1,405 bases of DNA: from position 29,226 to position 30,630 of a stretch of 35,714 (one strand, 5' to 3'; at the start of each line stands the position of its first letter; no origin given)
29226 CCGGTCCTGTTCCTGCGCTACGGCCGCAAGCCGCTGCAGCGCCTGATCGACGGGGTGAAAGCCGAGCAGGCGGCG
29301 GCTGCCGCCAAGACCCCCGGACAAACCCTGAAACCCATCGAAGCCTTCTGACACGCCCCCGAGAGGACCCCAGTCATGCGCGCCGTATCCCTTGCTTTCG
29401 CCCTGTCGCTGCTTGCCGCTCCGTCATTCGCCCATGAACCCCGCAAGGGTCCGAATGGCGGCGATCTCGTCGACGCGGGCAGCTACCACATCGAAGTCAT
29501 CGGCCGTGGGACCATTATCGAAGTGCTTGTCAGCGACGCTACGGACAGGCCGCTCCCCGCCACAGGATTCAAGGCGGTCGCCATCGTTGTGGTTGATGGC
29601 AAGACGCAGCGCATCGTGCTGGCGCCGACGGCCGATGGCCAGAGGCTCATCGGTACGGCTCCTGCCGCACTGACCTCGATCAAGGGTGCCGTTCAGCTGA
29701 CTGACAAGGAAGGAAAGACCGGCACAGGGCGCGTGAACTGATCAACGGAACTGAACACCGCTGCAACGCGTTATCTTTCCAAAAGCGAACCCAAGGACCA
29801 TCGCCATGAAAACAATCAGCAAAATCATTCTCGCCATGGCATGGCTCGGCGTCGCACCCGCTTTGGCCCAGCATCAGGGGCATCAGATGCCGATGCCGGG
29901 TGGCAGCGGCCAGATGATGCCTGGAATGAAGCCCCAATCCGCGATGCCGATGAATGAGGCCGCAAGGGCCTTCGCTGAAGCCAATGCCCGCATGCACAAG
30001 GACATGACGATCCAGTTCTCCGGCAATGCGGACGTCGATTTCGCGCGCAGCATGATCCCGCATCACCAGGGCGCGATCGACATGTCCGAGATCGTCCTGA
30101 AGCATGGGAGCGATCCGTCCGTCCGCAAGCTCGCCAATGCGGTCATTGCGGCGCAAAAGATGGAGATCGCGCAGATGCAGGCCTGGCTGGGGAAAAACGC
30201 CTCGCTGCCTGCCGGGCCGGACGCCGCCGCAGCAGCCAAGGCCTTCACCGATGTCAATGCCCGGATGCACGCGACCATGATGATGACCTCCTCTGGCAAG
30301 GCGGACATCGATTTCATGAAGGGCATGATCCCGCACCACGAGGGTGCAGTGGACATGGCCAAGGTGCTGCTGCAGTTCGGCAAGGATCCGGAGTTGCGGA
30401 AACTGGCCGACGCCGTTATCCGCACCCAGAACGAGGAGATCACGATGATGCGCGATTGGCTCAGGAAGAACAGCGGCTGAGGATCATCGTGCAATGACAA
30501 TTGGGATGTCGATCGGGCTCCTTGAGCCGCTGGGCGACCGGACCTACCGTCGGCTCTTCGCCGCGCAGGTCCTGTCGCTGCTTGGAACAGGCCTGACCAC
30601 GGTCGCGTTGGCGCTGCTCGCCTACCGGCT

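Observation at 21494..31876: nrs-like metal-efflux locus: a two-component pair divergent from adaptor-RND-small periplasmic protein-DUF305-His-tailed MFS, with no outer-membrane factor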

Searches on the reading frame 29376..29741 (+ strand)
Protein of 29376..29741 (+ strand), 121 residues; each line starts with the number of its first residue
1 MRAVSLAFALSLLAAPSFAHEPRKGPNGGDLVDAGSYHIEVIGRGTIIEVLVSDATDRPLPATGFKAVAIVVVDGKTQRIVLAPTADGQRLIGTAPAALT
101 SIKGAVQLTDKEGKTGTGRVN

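Call 4: search_protein_families(library=pfam, proteins=[window:29376-29741:+], max_evalue=0.01)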
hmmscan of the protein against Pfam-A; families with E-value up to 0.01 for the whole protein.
window:29376-29741:+ (121 aa): 0 families

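Call 5: search_protein_families(library=ncbifam, proteins=[window:29376-29741:+], max_evalue=0.01)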
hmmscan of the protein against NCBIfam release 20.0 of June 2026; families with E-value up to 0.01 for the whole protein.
window:29376-29741:+ (121 aa): 0 families

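Call 21: find_homologous_proteins(query=window:29376-29741:+, max_evalue=0.001)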
Query window:29376-29741:+ (121 aa): 141 proteins with E <= 0.001 among 227 candidates; the best 120 are listed.
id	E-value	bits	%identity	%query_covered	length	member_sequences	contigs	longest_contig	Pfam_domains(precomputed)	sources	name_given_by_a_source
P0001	1.1e-69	249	100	100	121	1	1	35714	-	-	-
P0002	4.4e-61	222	88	100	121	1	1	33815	-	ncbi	-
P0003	9.5e-57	208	79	100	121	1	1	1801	-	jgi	jgi:hypothetical protein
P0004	6.9e-56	205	82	84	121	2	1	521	-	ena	-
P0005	1.7e-55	204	82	84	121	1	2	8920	-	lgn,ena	-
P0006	2.5e-55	203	81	84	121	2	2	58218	-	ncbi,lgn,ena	-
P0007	5.1e-55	202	76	100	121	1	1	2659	-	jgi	jgi:hypothetical protein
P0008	5.6e-55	202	77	100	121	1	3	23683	-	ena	-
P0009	7.6e-55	202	76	100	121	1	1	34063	-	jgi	jgi:hypothetical protein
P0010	9.0e-55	201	74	100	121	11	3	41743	-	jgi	jgi:hypothetical protein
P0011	3.7e-54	199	76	100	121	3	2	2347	-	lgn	-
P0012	6.6e-54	199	81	84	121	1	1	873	-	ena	-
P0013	7.6e-54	198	75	100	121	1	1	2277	-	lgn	-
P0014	1.6e-53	197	80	84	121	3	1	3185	-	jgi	jgi:hypothetical protein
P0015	3.6e-53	196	74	100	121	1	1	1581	-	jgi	jgi:hypothetical protein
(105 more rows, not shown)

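Call 30: predict_structure(alignment_id=A1)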
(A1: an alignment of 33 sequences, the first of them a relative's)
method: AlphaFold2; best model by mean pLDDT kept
length: 121 residues; sequences in the alignment: 33
mean_pLDDT: 88.0   pTM: 0.77
mean pLDDT of the five models: 88.0, 86.6, 86.5, 86.0, 85.3
residues with pLDDT >= 90: 91; 70-90: 8; 50-70: 19; < 50: 3
segments of 3 or more residues with pLDDT < 50: none
pLDDT, mean of each block of 10 residues (from residue 1): 52 53 85 96 97 94 98 96 97 96 96 96 85
secondary structure, 60 per line:
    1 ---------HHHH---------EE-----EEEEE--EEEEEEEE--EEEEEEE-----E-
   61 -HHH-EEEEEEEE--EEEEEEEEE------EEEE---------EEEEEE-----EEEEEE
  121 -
elements in order: H10-13 E30-34 E37-44 E47-53 E66-73 E76-84 E91-94 E104-109 E115-120
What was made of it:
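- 29376..29741 (+): p121: a secreted Ig-like beta-sandwich protein with mature N-terminus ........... It belongs to the family of Synechocystis CopC (slr6044) and the N-terminal domain of CzcB. Proposed periplasmic metallochaperone. AF2 pLDDT 88 (call 30).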

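Call 32: search_protein_representatives(alignment_id=A1)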
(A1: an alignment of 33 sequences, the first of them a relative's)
Query: 33 sequences, 126 profile positions. Proteins with E-value up to 0.001 (for the whole library): 545; up to 1e-10: 157; up to 1e-30: 3. The best 150 are listed.
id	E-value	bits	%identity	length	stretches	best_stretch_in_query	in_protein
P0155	8.0e-36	138.9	-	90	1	39-126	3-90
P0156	3.8e-32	127.0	-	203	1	8-113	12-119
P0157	2.3e-31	124.5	-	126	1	4-124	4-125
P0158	4.1e-30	120.5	-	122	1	10-124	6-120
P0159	5.3e-30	120.1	-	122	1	12-126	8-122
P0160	7.1e-30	119.7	-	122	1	9-125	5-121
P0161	2.5e-29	118.0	-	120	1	9-124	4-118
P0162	4.3e-29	117.2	-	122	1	10-125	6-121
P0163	5.8e-29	116.8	-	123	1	8-124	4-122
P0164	7.7e-27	109.9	-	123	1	8-123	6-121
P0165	6.0e-26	107.0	-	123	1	9-123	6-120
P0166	7.1e-26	106.8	-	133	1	9-120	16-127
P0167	3.1e-25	104.7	-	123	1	16-124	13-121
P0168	1.2e-24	102.8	-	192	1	12-110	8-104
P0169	1.3e-24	102.7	-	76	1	37-95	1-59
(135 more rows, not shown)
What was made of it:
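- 29376..29741 (+): 545 clusters at 50% identity (call 32).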

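Call 33: fold_search(model_id=the predicted structure, library=pdb)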
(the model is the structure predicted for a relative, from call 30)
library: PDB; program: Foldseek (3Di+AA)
matches with E <= 10: 1398; with E <= 0.001: 0
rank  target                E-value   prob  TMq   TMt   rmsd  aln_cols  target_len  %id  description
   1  9ll2_A                1.5e-02  0.96  0.35  0.39   6.1       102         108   10  Crystal structure of the Helicobacter pylori copper resistance determinant CrdA in the apo form (released 2025-11-19)
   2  9ll4_A                1.6e-02  0.97  0.36  0.40   5.9       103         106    9  Crystal structure of the Helicobacter pylori copper resistance determinant CrdA in complex with silver ions in space g (released 2025-11-19)
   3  2yn3_A                6.0e-02  0.38  0.28  0.14  21.1       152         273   16  Structural insight into the giant calcium-binding adhesin SiiE: implications for the adhesion of Salmonella enterica t (released 2013-04-03)
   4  9io5_H                6.6e-02  0.72  0.29  0.10  13.7       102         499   15  Cryo-EM structure of G1-ATPase dimer from Mycoplasma mobile gliding machinery (released 2025-03-12)
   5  9io5_J                7.7e-02  0.66  0.28  0.08  11.0       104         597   15  Cryo-EM structure of G1-ATPase dimer from Mycoplasma mobile gliding machinery (released 2025-03-12)
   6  9io5_A                9.5e-02  0.72  0.29  0.10  10.6       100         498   15  Cryo-EM structure of G1-ATPase dimer from Mycoplasma mobile gliding machinery (released 2025-03-12)
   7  9io5_B                9.5e-02  0.63  0.29  0.09  12.8       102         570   15  Cryo-EM structure of G1-ATPase dimer from Mycoplasma mobile gliding machinery (released 2025-03-12)
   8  2o6c_B                1.2e-01  0.90  0.38  0.30   6.8       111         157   14  Structure of selenomethionyl rTp34 from Treponema pallidum (released 2006-12-26)
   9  1wfn_MODEL_1_A        1.2e-01  0.57  0.32  0.33   8.9       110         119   15  The fourth FN3 domain of human sidekick-2 (released 2005-06-07)
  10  6wee_F                1.5e-01  0.96  0.46  0.37   5.6       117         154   12  Copper-bound M88I variant of Campylobacter jejuni P19 (released 2021-02-10)
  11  2blf_A                1.5e-01  0.60  0.30  0.13   6.7        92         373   14  Sulfite dehydrogenase from Starkeya Novella (released 2005-04-28)
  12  9io5_C                1.5e-01  0.51  0.30  0.09  12.8       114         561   16  Cryo-EM structure of G1-ATPase dimer from Mycoplasma mobile gliding machinery (released 2025-03-12)
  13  2yn3_C                1.6e-01  0.28  0.28  0.14  20.2       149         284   16  Structural insight into the giant calcium-binding adhesin SiiE: implications for the adhesion of Salmonella enterica t (released 2013-04-03)
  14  9io5_I                1.7e-01  0.57  0.28  0.08   7.7        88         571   16  Cryo-EM structure of G1-ATPase dimer from Mycoplasma mobile gliding machinery (released 2025-03-12)
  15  2yn5_A                1.7e-01  0.28  0.28  0.14  20.1       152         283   16  Structural insight into the giant calcium-binding adhesin SiiE: implications for the adhesion of Salmonella enterica t (released 2013-04-03)
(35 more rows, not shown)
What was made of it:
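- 29376..29741 (+): Foldseek hits CrdA, P19, Tp34 and CopC are weak (call 33).
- On CusF-type periplasmic chaperone (for p121 and cep): The predicted fold is an Ig-like sandwich (calls 30, 33).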

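Call 81: search_protein_families(library=pfam, alignment_id=A4, max_evalue=0.01)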
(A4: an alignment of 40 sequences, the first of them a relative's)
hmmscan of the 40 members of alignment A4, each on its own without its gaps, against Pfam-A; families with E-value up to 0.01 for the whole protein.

A. member 1, P0001 (121 aa): 0 families

B. families by the number of members that match (of 40 scanned): 1 family
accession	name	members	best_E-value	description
PF00873.25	ACR_tran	2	2e-13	AcrB/AcrD/AcrF family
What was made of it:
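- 29376..29741 (+): No Pfam or NCBIfam match (calls 4, 5, 81).
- On CusF-type periplasmic chaperone (for p121 and cep): No Pfam hit in 40 family members (call 81).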

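Call 91: search_solved_structures(query=A4, max_evalue=1)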
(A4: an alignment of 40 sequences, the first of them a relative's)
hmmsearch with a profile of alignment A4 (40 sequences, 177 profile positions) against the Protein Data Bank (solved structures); distinct sequences matched with E-value up to 1: 1.
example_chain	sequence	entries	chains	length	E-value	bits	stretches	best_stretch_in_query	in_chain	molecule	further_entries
2w1n_A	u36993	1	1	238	0.97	12.8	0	62-127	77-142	O-GLCNACASE NAGJ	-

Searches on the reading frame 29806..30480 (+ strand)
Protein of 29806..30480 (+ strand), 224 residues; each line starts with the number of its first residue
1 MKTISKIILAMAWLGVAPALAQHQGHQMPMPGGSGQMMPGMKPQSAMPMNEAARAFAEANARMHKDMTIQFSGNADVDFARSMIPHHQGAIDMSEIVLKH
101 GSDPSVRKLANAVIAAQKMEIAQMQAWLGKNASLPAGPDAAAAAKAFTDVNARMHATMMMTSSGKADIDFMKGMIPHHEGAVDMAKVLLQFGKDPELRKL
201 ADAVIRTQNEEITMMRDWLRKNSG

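Call 4: search_protein_families(library=pfam, proteins=[window:29806-30480:+], max_evalue=0.01)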
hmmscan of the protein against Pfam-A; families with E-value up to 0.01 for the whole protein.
window:29806-30480:+ (224 aa): 3 families
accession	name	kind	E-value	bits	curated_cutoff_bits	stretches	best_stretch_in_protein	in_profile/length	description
PF03713.19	DUF305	-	7.5e-40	136.9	27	1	76-219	1-151/151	Domain of unknown function (DUF305)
PF13628.12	DUF4142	-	5.4e-08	33.6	27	1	75-207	2-127/138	Domain of unknown function (DUF4142)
PF00210.30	Ferritin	-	0.0018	18.7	24.5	0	192-221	109-138/142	Ferritin-like domain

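Call 5: search_protein_families(library=ncbifam, proteins=[window:29806-30480:+], max_evalue=0.01)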
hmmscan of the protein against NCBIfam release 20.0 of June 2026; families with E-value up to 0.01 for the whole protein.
window:29806-30480:+ (224 aa): 1 family
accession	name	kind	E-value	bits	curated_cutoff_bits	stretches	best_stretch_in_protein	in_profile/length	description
NF049983.1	CopM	equivalog_domain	2.6e-67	222.8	90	2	56-128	1-73/73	CopM family metallochaperone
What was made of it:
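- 29806..30480 (+): CopM-family periplasmic metallochaperone (two DUF305 repeats) with a Met/His-rich N-terminus. NF049983 at 222.8 bits and PF03713 (calls 4, 5).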
